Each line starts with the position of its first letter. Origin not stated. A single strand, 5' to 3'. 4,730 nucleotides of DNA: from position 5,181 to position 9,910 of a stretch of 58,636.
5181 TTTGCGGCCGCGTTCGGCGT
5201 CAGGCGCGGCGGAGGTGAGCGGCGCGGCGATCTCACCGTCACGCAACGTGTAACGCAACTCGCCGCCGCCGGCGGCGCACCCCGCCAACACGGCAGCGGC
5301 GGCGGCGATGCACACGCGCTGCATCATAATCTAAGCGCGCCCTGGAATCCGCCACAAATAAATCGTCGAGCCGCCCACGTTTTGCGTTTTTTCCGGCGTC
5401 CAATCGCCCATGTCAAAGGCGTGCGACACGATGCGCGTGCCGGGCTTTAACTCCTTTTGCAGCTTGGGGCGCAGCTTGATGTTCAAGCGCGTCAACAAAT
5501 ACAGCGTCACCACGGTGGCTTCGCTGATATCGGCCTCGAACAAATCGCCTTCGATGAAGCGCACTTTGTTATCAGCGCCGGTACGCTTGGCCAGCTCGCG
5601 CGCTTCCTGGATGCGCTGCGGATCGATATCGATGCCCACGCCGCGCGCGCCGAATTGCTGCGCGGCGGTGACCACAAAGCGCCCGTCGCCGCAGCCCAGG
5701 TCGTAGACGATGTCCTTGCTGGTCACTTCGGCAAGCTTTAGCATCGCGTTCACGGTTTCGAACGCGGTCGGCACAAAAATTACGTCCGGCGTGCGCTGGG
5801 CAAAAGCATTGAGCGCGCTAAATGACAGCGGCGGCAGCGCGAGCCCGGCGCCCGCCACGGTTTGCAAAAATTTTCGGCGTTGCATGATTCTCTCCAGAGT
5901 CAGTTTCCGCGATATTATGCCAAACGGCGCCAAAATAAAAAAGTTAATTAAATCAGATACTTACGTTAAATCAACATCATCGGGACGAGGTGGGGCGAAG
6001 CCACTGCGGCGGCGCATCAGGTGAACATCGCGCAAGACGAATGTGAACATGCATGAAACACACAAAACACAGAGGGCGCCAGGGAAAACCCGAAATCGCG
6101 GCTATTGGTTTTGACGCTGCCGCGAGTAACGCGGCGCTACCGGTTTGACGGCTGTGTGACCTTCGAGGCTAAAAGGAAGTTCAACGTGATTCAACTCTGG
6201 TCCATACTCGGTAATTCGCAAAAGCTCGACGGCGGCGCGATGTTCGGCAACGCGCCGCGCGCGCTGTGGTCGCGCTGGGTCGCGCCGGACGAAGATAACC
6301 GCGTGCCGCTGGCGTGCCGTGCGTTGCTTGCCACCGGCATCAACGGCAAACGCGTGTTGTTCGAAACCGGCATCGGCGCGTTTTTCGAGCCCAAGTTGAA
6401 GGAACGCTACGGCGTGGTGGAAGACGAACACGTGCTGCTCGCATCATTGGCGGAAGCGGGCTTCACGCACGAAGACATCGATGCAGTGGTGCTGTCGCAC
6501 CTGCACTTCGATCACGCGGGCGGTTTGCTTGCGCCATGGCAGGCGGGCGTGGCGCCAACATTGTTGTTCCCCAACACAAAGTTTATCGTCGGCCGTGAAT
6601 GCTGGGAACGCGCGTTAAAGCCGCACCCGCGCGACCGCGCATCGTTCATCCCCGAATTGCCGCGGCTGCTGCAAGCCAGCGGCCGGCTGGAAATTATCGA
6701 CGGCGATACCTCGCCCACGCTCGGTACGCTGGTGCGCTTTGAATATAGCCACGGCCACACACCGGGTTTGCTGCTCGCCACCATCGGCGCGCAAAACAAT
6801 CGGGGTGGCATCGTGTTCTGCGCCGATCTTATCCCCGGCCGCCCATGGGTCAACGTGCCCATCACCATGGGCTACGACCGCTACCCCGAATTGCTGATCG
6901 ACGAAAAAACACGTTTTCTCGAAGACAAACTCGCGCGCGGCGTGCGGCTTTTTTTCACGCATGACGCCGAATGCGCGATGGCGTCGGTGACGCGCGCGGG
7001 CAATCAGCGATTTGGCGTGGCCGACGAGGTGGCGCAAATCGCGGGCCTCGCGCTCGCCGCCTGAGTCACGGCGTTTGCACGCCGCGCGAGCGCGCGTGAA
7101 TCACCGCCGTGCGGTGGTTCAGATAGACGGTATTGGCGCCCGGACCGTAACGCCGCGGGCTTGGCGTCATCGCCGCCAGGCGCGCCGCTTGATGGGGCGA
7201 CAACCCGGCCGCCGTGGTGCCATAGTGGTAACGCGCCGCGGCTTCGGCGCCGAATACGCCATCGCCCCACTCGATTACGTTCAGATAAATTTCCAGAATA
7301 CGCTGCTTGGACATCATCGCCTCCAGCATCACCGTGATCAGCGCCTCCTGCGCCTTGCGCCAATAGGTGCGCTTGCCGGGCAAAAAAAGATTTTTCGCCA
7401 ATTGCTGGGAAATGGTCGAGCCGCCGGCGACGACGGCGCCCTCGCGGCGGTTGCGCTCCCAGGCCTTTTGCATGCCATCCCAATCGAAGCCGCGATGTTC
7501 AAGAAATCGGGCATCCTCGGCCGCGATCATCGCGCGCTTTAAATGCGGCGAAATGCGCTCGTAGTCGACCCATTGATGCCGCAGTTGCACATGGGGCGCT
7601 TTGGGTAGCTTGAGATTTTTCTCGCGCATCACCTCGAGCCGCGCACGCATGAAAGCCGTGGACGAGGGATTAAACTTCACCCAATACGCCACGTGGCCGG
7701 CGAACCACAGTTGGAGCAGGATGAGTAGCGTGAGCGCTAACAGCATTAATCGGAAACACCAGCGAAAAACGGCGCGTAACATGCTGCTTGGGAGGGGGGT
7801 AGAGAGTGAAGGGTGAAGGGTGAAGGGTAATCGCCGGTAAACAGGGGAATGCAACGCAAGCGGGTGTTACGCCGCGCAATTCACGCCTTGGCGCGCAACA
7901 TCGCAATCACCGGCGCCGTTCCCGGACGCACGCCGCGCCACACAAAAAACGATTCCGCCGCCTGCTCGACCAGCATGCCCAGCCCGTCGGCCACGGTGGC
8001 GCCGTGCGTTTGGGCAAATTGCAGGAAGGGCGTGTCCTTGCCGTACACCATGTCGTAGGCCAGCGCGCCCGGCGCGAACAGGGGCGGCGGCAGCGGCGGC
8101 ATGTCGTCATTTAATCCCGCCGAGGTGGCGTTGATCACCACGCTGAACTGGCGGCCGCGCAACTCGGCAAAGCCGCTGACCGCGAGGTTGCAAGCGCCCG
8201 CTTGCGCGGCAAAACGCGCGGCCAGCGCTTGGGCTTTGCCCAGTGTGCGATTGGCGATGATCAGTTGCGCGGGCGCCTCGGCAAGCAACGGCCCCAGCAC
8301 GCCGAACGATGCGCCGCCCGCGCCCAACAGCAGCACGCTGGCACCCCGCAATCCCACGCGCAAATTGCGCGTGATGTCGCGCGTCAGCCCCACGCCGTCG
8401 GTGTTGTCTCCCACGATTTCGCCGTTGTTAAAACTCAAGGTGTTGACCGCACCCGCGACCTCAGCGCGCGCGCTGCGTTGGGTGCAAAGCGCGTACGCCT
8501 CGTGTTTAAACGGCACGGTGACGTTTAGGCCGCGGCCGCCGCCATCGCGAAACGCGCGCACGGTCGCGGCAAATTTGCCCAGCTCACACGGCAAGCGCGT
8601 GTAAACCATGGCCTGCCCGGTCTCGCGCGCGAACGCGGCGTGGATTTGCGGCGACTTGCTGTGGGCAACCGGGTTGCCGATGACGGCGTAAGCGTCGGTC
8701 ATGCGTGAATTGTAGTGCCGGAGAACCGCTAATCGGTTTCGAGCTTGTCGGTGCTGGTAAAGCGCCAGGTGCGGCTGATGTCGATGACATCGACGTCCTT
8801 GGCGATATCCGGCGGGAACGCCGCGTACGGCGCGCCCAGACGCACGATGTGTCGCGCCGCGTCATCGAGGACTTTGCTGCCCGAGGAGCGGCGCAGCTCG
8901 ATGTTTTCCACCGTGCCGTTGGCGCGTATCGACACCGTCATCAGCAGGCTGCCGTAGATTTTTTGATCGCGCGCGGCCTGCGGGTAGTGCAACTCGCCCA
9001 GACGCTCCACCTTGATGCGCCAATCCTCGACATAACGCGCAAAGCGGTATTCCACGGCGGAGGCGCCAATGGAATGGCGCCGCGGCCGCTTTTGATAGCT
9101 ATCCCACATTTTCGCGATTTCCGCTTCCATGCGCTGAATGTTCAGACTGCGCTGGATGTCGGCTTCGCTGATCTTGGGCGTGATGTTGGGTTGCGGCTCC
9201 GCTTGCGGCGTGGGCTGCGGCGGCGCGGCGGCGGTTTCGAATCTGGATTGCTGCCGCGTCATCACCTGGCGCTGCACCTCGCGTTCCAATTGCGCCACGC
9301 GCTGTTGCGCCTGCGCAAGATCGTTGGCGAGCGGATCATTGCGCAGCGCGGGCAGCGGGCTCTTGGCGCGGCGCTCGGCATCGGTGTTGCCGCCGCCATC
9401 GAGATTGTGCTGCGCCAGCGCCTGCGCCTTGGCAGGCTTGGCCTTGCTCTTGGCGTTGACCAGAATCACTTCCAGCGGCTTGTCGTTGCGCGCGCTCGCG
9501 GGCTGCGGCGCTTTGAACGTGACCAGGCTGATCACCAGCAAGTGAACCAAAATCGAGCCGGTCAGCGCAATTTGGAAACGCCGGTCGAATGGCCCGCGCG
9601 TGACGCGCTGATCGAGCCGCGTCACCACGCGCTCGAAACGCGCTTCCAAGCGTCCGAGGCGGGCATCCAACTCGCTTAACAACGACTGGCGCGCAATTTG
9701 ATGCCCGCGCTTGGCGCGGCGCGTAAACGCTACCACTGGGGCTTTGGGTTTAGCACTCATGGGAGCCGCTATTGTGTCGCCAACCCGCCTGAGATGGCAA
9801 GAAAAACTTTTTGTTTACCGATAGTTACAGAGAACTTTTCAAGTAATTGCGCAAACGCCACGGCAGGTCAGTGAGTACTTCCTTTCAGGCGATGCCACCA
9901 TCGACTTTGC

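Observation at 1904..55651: Recurrent ~33-bp AT-rich element (at least 12 copies in 58 kb) with an IHF-like core, placed at gene boundaries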

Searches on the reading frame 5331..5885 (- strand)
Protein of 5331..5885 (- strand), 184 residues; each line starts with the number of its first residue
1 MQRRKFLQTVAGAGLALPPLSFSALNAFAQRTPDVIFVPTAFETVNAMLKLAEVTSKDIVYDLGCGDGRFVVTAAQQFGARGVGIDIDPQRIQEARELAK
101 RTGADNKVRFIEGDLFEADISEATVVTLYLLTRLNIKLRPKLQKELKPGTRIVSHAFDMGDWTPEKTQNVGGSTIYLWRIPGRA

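Call 57: search_protein_families(library=pfam, proteins=[window:5331-5885:-], max_evalue=0.00001)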
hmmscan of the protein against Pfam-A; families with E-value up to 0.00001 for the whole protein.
window:5331-5885:- (184 aa): 8 families
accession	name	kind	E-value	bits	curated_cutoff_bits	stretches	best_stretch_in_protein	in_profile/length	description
PF13847.12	Methyltransf_31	-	1.1e-13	51.5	27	1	56-168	3-123/145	Methyltransferase domain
PF13649.12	Methyltransf_25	-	4.2e-12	47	27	1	60-135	1-75/97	Methyltransferase domain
PF08241.18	Methyltransf_11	-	6.4e-08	33.6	21.2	1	62-124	2-60/95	Methyltransferase domain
PF06325.19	PrmA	-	1.7e-07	31.5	22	1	54-153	159-257/296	Ribosomal protein L11 methyltransferase (PrmA)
PF08123.19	DOT1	-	2e-06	27.9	23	0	36-154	22-156/205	Histone methylation protein DOT1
PF08242.18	Methyltransf_12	-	2.1e-06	28.8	30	1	62-123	2-66/98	Methyltransferase domain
PF13679.12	Methyltransf_32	-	5.2e-06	26.9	27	1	41-121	9-95/143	Methyltransferase domain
PF00891.24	Methyltransf_2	-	7.8e-06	25.8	22.3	0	46-128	52-133/210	O-methyltransferase domain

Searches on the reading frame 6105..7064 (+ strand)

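Call 57: search_protein_families(library=pfam, proteins=[window:6105-7064:+], max_evalue=0.00001)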
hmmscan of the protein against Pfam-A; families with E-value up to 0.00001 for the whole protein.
window:6105-7064:+ (319 aa): 1 family
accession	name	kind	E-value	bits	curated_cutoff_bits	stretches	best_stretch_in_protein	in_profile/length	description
PF00753.33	Lactamase_B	-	1.9e-15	57.7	22.7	1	74-285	9-195/196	Metallo-beta-lactamase superfamily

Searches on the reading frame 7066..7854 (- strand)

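Call 61: search_protein_families(library=pfam, proteins=[window:7066-7854:-], max_evalue=0.00001)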
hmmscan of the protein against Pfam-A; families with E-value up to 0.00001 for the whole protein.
window:7066-7854:- (262 aa): 1 family
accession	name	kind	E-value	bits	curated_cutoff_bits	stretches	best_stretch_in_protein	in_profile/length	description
PF00912.28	Transgly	-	1.5e-54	184.5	27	1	90-253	11-174/178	Transglycosylase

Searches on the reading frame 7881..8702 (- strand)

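Call 61: search_protein_families(library=pfam, proteins=[window:7881-8702:-], max_evalue=0.00001)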
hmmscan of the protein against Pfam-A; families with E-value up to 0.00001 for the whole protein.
window:7881-8702:- (273 aa): 3 families
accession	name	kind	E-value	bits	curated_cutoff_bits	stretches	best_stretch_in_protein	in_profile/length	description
PF08501.16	Shikimate_dh_N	-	3.7e-23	82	27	1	7-89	1-83/83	Shikimate dehydrogenase substrate binding domain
PF18317.6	SDH_C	-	4.5e-08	33.1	25.8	1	240-266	1-27/31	Shikimate 5'-dehydrogenase C-terminal domain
PF01488.26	Shikimate_DH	-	7.1e-08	33.1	24.3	1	117-195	9-85/138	Shikimate / quinate 5-dehydrogenase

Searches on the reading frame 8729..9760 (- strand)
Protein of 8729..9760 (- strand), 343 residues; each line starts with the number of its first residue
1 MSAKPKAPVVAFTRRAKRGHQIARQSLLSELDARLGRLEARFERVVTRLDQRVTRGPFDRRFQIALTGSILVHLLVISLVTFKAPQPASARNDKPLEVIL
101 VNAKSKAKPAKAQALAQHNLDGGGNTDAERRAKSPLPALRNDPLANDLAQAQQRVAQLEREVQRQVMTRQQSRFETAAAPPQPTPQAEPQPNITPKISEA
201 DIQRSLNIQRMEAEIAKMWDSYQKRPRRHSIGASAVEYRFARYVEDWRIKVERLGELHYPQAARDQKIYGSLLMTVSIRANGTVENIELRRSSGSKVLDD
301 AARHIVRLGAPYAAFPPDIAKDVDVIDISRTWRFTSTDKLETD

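Call 61: search_protein_families(library=pfam, proteins=[window:8729-9760:-], max_evalue=0.00001)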
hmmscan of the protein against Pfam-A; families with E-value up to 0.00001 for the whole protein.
window:8729-9760:- (343 aa): 1 family
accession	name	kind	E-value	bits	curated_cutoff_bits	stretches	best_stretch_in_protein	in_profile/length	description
PF03544.19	TonB_C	-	1.7e-14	54.5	24.6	1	256-334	2-77/79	Gram-negative bacterial TonB protein C-terminal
